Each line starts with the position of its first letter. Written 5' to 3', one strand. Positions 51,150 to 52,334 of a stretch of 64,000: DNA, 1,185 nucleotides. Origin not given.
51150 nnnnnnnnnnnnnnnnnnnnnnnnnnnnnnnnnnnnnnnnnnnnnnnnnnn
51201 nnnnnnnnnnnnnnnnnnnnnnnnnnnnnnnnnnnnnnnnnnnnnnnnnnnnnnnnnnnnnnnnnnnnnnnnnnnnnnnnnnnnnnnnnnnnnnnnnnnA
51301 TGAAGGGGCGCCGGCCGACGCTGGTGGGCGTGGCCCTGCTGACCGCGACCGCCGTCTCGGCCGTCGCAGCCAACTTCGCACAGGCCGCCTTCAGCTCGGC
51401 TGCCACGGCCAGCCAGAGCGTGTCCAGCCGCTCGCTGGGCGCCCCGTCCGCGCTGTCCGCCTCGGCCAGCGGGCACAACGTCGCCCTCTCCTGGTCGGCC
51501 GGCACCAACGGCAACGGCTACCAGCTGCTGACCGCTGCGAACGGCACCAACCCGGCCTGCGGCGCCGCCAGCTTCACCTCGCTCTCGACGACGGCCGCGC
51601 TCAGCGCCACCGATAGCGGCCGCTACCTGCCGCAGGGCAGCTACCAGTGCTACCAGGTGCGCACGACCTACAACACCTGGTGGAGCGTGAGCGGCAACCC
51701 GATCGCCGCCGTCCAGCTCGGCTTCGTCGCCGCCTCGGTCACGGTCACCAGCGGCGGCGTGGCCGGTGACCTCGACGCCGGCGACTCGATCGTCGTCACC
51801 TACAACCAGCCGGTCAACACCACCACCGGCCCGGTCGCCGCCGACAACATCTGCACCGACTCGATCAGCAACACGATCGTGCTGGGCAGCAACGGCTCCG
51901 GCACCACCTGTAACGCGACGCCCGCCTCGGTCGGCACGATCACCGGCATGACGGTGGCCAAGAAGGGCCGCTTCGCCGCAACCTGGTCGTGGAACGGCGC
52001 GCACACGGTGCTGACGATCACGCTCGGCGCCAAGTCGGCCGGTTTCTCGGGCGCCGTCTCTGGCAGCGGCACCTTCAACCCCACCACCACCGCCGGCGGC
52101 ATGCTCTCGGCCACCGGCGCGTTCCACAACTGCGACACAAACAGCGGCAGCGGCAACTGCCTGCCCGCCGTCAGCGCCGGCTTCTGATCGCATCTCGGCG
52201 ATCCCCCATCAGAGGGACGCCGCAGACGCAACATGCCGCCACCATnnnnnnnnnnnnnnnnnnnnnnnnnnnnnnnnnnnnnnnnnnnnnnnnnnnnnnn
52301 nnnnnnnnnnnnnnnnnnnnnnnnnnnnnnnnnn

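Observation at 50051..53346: SipW-type signal peptidase cluster with two cognate-signal exported proteins and a Tad-type pseudopilin: a candidate uncharacterised surface-fibre system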

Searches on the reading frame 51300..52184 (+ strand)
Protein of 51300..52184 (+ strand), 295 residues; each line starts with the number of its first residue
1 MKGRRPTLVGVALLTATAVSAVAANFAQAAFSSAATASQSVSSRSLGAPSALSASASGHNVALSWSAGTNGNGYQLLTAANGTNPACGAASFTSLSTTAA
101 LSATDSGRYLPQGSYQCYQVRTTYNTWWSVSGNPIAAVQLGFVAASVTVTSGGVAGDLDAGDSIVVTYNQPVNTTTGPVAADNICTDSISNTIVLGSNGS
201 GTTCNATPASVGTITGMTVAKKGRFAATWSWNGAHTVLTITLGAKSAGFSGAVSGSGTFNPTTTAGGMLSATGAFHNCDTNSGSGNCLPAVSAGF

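Call 7: search_protein_families(library=pfam, max_evalue=1, proteins=[window:51300-52184:+])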
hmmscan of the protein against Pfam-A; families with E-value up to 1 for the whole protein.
window:51300-52184:+ (295 aa): 0 families

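Call 8: search_protein_families(library=ncbifam, max_evalue=1, proteins=[window:51300-52184:+])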
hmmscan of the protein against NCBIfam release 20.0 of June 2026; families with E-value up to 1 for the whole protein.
window:51300-52184:+ (295 aa): 0 families

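Call 11: find_homologous_proteins(query=window:51300-52184:+)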
Query window:51300-52184:+ (295 aa): 44 proteins with E <= 0.001 among 8000 candidates.
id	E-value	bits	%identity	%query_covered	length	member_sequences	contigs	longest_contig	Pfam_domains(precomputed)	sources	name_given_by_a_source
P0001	1.3e-177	607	100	100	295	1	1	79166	-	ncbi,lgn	-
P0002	4.1e-123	428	69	100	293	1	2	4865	-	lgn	-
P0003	1.7e-113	397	64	100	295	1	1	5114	-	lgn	-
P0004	2.4e-106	373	66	86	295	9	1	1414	-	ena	-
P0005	2.8e-106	373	66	87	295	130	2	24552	-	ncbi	-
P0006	2.9e-106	373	66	85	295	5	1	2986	-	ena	-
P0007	1.4e-104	368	65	91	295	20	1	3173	-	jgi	jgi:hypothetical protein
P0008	5.3e-104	366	65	85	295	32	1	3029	-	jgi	-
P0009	2.2e-103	364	62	99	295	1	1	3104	-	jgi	jgi:hypothetical protein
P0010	2.7e-102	360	65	86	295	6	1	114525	-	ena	-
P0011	1.5e-100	354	60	99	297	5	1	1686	-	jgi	jgi:hypothetical protein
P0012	4.6e-98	346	58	100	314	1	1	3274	-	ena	-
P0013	1.3e-96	341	61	89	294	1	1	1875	-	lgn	-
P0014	8.9e-96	339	59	100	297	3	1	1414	-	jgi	jgi:hypothetical protein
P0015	3.4e-94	334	59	100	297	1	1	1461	-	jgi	jgi:hypothetical protein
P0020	4.2e-82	294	54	100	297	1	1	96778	-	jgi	jgi:hypothetical protein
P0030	3.6e-74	268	50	87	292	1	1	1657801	-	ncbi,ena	-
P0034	1.1e-61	227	49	91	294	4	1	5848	-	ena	-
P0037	4.4e-56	209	48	83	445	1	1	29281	-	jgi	jgi:hypothetical protein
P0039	3.6e-53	199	44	96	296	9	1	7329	-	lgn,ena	-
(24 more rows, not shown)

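Call 12: find_encoding_contigs(protein=P0030, flank=6000, max_places=2)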
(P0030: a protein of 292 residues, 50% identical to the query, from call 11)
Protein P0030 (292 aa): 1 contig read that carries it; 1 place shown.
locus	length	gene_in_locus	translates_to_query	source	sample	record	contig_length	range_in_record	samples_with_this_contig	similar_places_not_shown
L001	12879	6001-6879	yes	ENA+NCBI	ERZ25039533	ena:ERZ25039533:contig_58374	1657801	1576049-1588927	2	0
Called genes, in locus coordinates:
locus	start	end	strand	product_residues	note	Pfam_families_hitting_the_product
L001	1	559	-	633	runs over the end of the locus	PF17164:DUF5122 (faint)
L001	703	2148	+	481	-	PF13520:AA_permease_2, PF00324:AA_permease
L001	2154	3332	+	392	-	PF01168:Ala_racemase_N, PF21279:YhfX-like_C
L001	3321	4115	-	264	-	PF12146:Hydrolase_4, PF00561:Abhydrolase_1, PF12697:Abhydrolase_6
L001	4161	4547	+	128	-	-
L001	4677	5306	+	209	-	PF12389:Peptidase_M73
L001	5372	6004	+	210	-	-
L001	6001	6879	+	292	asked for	-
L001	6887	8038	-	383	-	-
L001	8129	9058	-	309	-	PF00005:ABC_tran, PF13304:AAA_21 (faint), PF03459:TOBE (faint)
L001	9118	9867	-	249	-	PF00528:BPD_transp_1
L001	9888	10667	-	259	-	PF12849:PBP_like_2 (weak), PF01547:SBP_bac_1, PF04069:OpuAC (faint), PF13531:SBP_bac_11, PF12727:PBP_like (weak), PF12974:Phosphonate-bd (weak)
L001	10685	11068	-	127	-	PF00376:MerR, PF12728:HTH_17 (weak), PF13411:MerR_1, PF03459:TOBE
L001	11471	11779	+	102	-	-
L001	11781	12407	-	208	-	PF00857:Isochorismatase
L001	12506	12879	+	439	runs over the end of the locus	PF00155:Aminotran_1_2, PF00266:Aminotran_5 (weak), PF01053:Cys_Met_Meta_PP (weak)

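Call 13: find_encoding_contigs(protein=P0020, flank=6000, max_places=2)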
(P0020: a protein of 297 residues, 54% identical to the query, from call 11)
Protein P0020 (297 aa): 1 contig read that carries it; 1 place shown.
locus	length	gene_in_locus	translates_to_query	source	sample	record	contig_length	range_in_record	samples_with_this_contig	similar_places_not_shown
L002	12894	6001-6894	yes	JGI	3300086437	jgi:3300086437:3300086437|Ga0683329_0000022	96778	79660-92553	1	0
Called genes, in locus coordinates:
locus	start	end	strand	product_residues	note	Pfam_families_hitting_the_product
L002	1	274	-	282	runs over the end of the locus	PF00528:BPD_transp_1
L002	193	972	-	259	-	PF03466:LysR_substrate (weak), PF01547:SBP_bac_1, PF13531:SBP_bac_11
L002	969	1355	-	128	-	PF12728:HTH_17, PF00376:MerR, PF13411:MerR_1 (weak), PF03459:TOBE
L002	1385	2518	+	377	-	PF01699:Na_Ca_ex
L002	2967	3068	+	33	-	-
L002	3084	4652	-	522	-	PF12802:MarR_2, PF01590:GAF, PF13185:GAF_2, PF00989:PAS (faint), PF13188:PAS_8 (faint), PF08448:PAS_4, PF13426:PAS_9 (faint), PF08447:PAS_3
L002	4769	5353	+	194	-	PF12389:Peptidase_M73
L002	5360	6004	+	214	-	-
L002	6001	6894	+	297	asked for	-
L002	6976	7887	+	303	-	-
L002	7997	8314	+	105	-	-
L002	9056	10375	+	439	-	PF00561:Abhydrolase_1, PF00211:Guanylate_cyc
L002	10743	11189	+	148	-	-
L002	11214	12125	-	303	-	PF00140:Sigma70_r1_2, PF04542:Sigma70_r2, PF04539:Sigma70_r3, PF04545:Sigma70_r4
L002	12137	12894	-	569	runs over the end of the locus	PF01807:Zn_ribbon_DnaG, PF08275:DNAG_N, PF01751:Toprim, PF13155:Toprim_2, PF13362:Toprim_3, PF13662:Toprim_4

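Call 14: find_encoding_contigs(protein=P0037, flank=6000, max_places=2)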
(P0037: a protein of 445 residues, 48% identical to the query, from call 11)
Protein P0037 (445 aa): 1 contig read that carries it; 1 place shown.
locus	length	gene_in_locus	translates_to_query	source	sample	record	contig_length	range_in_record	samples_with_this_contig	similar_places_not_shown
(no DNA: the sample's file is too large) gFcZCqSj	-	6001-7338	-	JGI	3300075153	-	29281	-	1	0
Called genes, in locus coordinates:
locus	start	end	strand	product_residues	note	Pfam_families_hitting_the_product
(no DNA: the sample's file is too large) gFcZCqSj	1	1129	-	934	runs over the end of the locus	PF00989:PAS, PF13188:PAS_8, PF13426:PAS_9, PF00989:PAS, PF08448:PAS_4, PF13188:PAS_8, PF13426:PAS_9, PF08447:PAS_3, +9 more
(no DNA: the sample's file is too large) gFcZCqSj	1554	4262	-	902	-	PF01590:GAF, PF13185:GAF_2, PF01590:GAF, PF13185:GAF_2, PF13492:GAF_3, PF01590:GAF, PF13185:GAF_2, PF00512:HisKA, +1 more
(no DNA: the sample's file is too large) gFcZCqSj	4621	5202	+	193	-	PF12389:Peptidase_M73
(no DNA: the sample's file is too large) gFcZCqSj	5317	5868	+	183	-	-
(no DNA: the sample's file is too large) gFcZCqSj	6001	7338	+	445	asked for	-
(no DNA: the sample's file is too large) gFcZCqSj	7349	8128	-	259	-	PF00072:Response_reg, PF00486:Trans_reg_C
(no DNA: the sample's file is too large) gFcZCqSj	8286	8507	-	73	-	-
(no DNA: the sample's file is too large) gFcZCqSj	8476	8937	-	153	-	?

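Call 16: find_encoding_contigs(protein=P0005, flank=7000, max_places=2)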
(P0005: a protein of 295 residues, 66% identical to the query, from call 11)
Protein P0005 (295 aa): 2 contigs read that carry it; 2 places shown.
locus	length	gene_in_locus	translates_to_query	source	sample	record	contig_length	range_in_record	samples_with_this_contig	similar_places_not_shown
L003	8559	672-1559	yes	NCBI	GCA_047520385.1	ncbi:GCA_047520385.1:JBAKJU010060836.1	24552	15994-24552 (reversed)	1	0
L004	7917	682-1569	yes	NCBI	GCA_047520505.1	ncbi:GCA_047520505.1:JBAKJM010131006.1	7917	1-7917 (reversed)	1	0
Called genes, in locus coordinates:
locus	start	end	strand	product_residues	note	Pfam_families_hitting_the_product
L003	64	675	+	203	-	-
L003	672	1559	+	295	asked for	-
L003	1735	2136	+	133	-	PF00392:GntR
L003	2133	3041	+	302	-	PF00005:ABC_tran, PF02463:SMC_N (faint), PF13304:AAA_21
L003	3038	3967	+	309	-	PF26999:ABC-2_memb_rel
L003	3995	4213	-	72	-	-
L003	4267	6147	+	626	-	-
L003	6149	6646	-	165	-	PF12146:Hydrolase_4, PF12697:Abhydrolase_6, PF00561:Abhydrolase_1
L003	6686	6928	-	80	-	-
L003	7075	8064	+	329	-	-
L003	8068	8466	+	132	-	PF01242:PTPS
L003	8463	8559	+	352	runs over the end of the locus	PF13439:Glyco_transf_4 (weak), PF20706:GT4-conflict, PF00534:Glycos_transf_1, PF13692:Glyco_trans_1_4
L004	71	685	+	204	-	-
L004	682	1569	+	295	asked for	-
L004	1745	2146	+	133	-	PF00392:GntR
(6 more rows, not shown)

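Call 17: find_encoding_contigs(protein=P0010, flank=7000, max_places=2)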
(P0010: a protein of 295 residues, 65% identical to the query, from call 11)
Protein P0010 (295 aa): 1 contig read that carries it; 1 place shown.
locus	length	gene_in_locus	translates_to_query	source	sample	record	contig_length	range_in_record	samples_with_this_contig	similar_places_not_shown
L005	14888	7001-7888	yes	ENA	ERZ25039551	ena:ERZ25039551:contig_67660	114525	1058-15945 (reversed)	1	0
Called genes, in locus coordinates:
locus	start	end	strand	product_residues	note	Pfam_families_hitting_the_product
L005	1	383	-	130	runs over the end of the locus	PF03796:DnaB_C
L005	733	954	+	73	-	-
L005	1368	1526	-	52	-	-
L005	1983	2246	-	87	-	PF01084:Ribosomal_S18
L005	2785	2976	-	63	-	-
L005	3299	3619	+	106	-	-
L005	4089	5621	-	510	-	PF12802:MarR_2, PF13412:HTH_24 (faint), PF01590:GAF, PF13185:GAF_2, PF00989:PAS (faint), PF13188:PAS_8 (faint), PF08448:PAS_4, PF08447:PAS_3, +1 more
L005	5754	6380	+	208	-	PF12389:Peptidase_M73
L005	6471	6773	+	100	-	-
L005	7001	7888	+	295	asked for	-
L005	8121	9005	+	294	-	-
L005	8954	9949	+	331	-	-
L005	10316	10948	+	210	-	-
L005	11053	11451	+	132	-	PF01242:PTPS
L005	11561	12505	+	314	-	PF13439:Glyco_transf_4 (weak), PF20706:GT4-conflict, PF00534:Glycos_transf_1, PF13692:Glyco_trans_1_4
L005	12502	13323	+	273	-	-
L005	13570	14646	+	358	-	PF03706:LPG_synthase_TM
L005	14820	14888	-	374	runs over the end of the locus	?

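Call 30: find_related_loci(query=A2, collection=genome_contigs, flank=6000)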
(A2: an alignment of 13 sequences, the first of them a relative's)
Query A2 (295 aa) in genome_contigs; peptide patterns used: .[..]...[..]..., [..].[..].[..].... (x = any residue, [..] = any of these).
410 stretches matched a pattern; 8 encode a relative of the query (tblastn E <= 1e-3); 8 distinct loci.
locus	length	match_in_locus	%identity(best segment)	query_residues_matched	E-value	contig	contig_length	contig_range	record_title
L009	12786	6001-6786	66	29-289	8e-113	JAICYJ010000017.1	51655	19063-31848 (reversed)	MAG: Thermoleophilia bacterium isolate LS_ISSM_2_bin.20 k141_4582018_length_51655_cov_17.6913, whole genome shotgun sequ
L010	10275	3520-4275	66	44-295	1e-110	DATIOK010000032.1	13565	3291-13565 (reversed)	MAG TPA_asm: Gaiellales bacterium isolate SMAG_U15821 k141_1094511, whole genome shotgun sequence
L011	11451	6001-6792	65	26-288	4e-110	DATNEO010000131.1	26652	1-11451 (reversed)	MAG TPA_asm: Gaiellales bacterium isolate SMAG_U11270 k141_3043389, whole genome shotgun sequence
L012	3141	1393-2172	49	38-295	6e-71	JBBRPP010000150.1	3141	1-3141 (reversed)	MAG: Acidimicrobiales bacterium isolate La1_metabat2.448 LA1C_B2.448_k141_355255L_3141_cov_26.0110, whole genome shotgun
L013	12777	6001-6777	47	45-289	2e-67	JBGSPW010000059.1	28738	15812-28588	MAG: Thermoflexales bacterium isolate JTS-AC314 k141_2476984, whole genome shotgun sequence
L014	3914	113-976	43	5-288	3e-66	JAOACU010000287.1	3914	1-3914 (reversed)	MAG: Anaerolineae bacterium isolate SKW216 NODE_286_length_3914_cov_2.848319, whole genome shotgun sequence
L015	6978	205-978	45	46-290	7e-61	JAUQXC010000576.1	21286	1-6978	MAG: Thermoflexales bacterium isolate BIN19 contig_190788, whole genome shotgun sequence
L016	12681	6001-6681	42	1-222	4e-48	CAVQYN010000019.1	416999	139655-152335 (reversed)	MAG: uncultured Chloroflexia bacterium isolate MFD00032.bin.2.221 genome assembly, contig: contig_3650, whole genome sho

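Call 31: predict_structure(alignment_id=A1)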
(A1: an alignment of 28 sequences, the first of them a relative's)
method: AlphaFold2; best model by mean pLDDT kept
length: 295 residues; sequences in the alignment: 28
mean_pLDDT: 86.2   pTM: 0.79
mean pLDDT of the five models: 86.2, 85.6, 84.9, 83.6, 83.1
residues with pLDDT >= 90: 202; 70-90: 42; 50-70: 30; < 50: 21
segments of 3 or more residues with pLDDT < 50: 1-8, 20-30
pLDDT, mean of each block of 10 residues (from residue 1): 44 51 46 56 84 96 97 97 93 97 96 95 95 96 95 90 96 92 94 92 80 94 96 97 93 93 83 83 76 92
secondary structure, 60 per line:
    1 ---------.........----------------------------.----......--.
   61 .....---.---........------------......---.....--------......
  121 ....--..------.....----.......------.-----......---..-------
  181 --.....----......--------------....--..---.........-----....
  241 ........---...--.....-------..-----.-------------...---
elements in order: H10-18 E52-57 E60-65 E73-80 E93-98 E102-106 E115-124 E135-139 E144-150 E163-168 E183-187 E192-197 E212-215 E223-231 E237-248 E252-254 E257-261 E290-292

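Call 36: fold_search(model_id=the predicted structure, library=pdb)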
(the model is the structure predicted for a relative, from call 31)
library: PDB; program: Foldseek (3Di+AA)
matches with E <= 10: 1817; with E <= 0.001: 42
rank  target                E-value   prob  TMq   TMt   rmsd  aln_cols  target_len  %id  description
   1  4hlj                  2.9e-05  1.00  0.22  0.27  14.6       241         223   15  Axon Guidance Receptor (released 2013-11-20)
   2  3f7q_A                7.1e-05  1.00  0.27  0.35  12.4       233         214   12  First pair of Fibronectin type III domains and part of the connecting segment of the integrin beta4 (released 2009-03-10)
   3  3f7p_E                8.8e-05  1.00  0.26  0.35  11.4       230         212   10  Crystal structure of a complex between integrin beta4 and plectin (released 2009-03-10)
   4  4q58_D                1.1e-04  1.00  0.27  0.39  10.8       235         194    9  Crystal structure of the plectin 1a actin-binding domain/integrin beta 4 fragment complex (released 2014-07-23)
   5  5gs2_D                1.6e-04  0.92  0.19  0.23  12.3       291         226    8  Crystal structure of diabody complex with repebody and MBP (released 2016-10-12)
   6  1qg3_A                1.8e-04  1.00  0.26  0.37  12.2       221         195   13  CRYSTAL STRUCTURE OF A TANDEM PAIR OF FIBRONECTIN TYPE III DOMAINS FROM THE CYTOPLASMIC TAIL OF INTEGRIN ALPHA6 BETA4 (released 1999-08-20)
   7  1qg3_B                1.9e-04  1.00  0.26  0.38  11.6       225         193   13  CRYSTAL STRUCTURE OF A TANDEM PAIR OF FIBRONECTIN TYPE III DOMAINS FROM THE CYTOPLASMIC TAIL OF INTEGRIN ALPHA6 BETA4 (released 1999-08-20)
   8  4bqb_A                2.0e-04  0.99  0.23  0.33  11.6       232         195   13  Crystal structure of the FN5 and FN6 domains of NEO1, form 2 (released 2013-06-12)
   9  4urt_B                2.3e-04  1.00  0.25  0.34  10.7       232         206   16  The crystal structure of a fragment of netrin-1 in complex with FN5- FN6 of DCC (released 2014-09-10)
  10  5x83_B                2.3e-04  1.00  0.24  0.33  11.3       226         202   16  Structure of DCC FN456 domains (released 2017-09-06)
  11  5n47_F                2.4e-04  1.00  0.26  0.28  15.8       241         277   15  Structure of Anticalin N7E in complex with the three-domain fragment Fn7B8 of human oncofetal fibronectin (released 2018-02-14)
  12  6rpy                  2.5e-04  1.00  0.24  0.29  13.4       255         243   12  Cytokine receptor-like factor 3 C-terminus residues 174-442: Hg-SAD derivative (released 2020-03-25)
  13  3f7p_D                2.7e-04  1.00  0.27  0.39  11.9       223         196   12  Crystal structure of a complex between integrin beta4 and plectin (released 2009-03-10)
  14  4q58_C                2.8e-04  1.00  0.26  0.40  10.3       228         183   10  Crystal structure of the plectin 1a actin-binding domain/integrin beta 4 fragment complex (released 2014-07-23)
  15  6pok                  3.1e-04  1.00  0.23  0.33  12.7       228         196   15  Crystal structure of the Robo3 FN2-3 domains (released 2020-05-06)
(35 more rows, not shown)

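Call 50: search_protein_families(library=ncbifam, alignment_id=A1, max_evalue=10)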
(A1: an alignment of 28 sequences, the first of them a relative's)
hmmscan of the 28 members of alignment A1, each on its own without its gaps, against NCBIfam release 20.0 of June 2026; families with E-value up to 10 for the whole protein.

A. member 1, P0001 (295 aa): 0 families

B. families by the number of members that match (of 28 scanned): 5 families
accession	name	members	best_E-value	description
NF003992.0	PRK05472.2-1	1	0.032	redox-sensing transcriptional repressor Rex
TIGR00282.1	TIGR00282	1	0.064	TIGR00282 family metallophosphoesterase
NF051431.1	Rv0361_Cterm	1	0.17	Rv0361 family membrane protein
NF047847.2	SS_mature_LptM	1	0.2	LPS translocon maturation chaperone LptM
NF053845.1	CoaP_CTERM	1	2.5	choice-of-anchor protein CoaP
